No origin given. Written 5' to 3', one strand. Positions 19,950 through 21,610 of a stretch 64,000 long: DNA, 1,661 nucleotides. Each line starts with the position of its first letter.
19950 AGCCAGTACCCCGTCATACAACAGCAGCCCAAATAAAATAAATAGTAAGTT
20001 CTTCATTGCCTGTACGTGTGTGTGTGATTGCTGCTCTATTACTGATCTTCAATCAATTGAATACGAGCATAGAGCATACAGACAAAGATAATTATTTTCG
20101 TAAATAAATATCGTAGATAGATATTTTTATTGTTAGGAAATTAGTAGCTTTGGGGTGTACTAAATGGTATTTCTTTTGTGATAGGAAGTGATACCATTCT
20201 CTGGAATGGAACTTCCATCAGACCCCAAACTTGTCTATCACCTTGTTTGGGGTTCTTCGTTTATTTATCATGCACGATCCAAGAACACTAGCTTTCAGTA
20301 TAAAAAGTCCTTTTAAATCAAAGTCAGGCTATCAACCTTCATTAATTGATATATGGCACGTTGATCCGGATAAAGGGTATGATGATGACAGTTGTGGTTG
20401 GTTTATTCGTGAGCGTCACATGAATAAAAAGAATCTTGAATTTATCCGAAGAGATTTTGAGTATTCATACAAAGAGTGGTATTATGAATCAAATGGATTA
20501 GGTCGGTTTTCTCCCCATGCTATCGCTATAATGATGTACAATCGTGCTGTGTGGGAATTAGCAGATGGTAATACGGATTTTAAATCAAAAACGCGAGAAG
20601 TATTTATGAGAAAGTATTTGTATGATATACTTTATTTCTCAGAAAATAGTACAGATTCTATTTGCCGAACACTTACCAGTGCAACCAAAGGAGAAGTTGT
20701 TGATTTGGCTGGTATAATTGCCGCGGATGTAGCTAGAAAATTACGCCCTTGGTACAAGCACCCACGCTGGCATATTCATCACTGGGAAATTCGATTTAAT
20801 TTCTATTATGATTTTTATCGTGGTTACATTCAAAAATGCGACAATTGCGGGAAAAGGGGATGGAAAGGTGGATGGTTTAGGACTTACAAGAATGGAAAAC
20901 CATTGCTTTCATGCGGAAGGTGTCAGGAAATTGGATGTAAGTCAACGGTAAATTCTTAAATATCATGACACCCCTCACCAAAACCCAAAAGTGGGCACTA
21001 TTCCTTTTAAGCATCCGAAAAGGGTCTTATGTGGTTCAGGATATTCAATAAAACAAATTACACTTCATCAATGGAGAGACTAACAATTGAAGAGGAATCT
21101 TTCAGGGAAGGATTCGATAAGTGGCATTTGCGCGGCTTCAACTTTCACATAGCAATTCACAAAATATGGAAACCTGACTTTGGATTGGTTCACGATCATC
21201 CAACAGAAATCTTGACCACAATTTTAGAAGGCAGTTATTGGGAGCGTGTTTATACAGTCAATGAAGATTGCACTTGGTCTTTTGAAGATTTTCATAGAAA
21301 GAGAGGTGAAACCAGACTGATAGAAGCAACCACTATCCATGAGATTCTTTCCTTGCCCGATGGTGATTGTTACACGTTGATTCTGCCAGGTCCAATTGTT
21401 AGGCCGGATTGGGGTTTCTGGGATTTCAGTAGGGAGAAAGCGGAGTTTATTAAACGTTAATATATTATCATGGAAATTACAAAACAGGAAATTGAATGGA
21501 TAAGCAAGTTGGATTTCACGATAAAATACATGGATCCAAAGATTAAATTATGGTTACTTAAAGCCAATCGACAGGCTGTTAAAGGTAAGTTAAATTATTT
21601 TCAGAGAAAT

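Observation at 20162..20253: Leader RNA family, member 2: loop-loop complementarity kept by compensatory change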

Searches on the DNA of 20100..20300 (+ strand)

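Call 54: search_rna_families(source=window, start=20100, end=20300, threshold=evalue, max_evalue=10)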
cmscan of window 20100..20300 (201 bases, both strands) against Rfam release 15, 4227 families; matches with E-value up to 10: 3.
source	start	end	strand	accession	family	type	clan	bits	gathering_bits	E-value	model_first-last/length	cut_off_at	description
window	20149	20229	-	RF00343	snoZ122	Gene; snRNA; snoRNA; CD-box;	-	20.5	38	0.95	1-89/89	no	Small nucleolar RNA Z122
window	20121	20151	+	RF02751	ES036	Gene; sRNA;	-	13.5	37.6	4.9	1-43/43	no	ES036 (CssrF) sRNA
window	20137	20264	+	RF02043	HOTTIP_4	Gene; lncRNA;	-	11.2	45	7.4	68-166/166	no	HOXA transcript at the distal tip, conserved region 4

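Call 87: build_rna_model(alignment_id=A3, structure=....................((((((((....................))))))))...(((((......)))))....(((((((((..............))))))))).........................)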
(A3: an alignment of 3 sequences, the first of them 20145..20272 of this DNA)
Model R1 built from alignment A3 (3 sequences, 136 columns); structure: as given.
model positions 127; base pairs 20; branch points 2; effective number of sequences 2.49; information 0.59 bits per position. Calibrated on 0.2 Mb of random sequence (short: E-values are rough).
structure used (alignment columns):
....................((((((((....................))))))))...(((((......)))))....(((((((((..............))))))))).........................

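Call 88: search_with_rna_model(model_id=R1, sources=[window, L104, L105, L001, L100, L101, L103, L106, L107, L108, L125, L138, L139, L140, L141, L142, L145, L147, L148, L149, L150, L151, L127, L130, L131, L135, L137], max_evalue=10)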
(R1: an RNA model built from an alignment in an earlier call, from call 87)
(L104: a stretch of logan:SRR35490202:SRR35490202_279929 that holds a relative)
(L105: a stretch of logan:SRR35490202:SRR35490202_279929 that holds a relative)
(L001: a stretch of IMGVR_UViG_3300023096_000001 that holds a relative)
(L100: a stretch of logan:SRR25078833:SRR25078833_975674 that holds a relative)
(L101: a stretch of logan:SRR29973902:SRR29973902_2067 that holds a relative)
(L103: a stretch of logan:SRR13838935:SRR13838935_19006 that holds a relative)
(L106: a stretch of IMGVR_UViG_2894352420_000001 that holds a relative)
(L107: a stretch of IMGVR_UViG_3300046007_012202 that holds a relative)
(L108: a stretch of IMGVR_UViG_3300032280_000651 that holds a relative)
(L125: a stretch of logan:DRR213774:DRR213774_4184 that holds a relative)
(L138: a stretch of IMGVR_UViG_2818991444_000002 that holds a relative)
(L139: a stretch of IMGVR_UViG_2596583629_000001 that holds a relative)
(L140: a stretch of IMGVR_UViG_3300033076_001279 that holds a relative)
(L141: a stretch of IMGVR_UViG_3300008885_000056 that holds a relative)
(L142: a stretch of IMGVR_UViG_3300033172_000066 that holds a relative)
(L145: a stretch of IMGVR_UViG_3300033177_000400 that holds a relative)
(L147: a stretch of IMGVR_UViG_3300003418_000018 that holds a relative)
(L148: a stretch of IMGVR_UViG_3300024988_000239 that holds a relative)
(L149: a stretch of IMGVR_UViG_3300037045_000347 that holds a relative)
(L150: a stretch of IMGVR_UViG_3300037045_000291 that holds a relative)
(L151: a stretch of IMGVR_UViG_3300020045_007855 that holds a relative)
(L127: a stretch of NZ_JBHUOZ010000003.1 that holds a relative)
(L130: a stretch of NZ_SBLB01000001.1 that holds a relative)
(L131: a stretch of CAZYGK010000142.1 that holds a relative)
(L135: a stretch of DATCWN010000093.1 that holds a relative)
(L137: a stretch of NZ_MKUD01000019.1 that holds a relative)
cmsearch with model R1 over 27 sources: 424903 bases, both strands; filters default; matches with E-value up to 10: 10.
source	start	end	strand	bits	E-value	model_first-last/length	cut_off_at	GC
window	51745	51871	-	122.3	9.6e-26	1-127/127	no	0.46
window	20145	20272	+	119.6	4.2e-25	1-127/127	no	0.39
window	40597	40722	-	117.1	1.6e-24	1-127/127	no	0.37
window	11137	11252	-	19.5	0.35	1-127/127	no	0.36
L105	1243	1358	+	19.5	0.35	1-127/127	no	0.36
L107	8139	8242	+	18.9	0.5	1-127/127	no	0.35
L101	266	365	+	17.3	1.2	1-127/127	no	0.34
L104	19281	19430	+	16.2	2.1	1-127/127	no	0.35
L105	19771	19920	-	16.2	2.1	1-127/127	no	0.35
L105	14321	14371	-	14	7.1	1-127/127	no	0.35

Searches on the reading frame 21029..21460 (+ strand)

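Call 17: search_protein_families(library=phrogs, proteins=[window:21029-21460:+], max_evalue=0.001)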
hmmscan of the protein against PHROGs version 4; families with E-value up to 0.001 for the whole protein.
window:21029-21460:+ (143 aa): 1 family
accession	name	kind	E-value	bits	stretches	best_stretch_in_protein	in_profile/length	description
phrog_4786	-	other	3.4e-18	67.2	1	29-132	42-146/252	cysteine dioxygenase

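Call 18: search_protein_families(library=pfam, proteins=[window:21029-21460:+], max_evalue=0.01)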
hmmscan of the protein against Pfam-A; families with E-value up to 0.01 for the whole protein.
window:21029-21460:+ (143 aa): 0 families
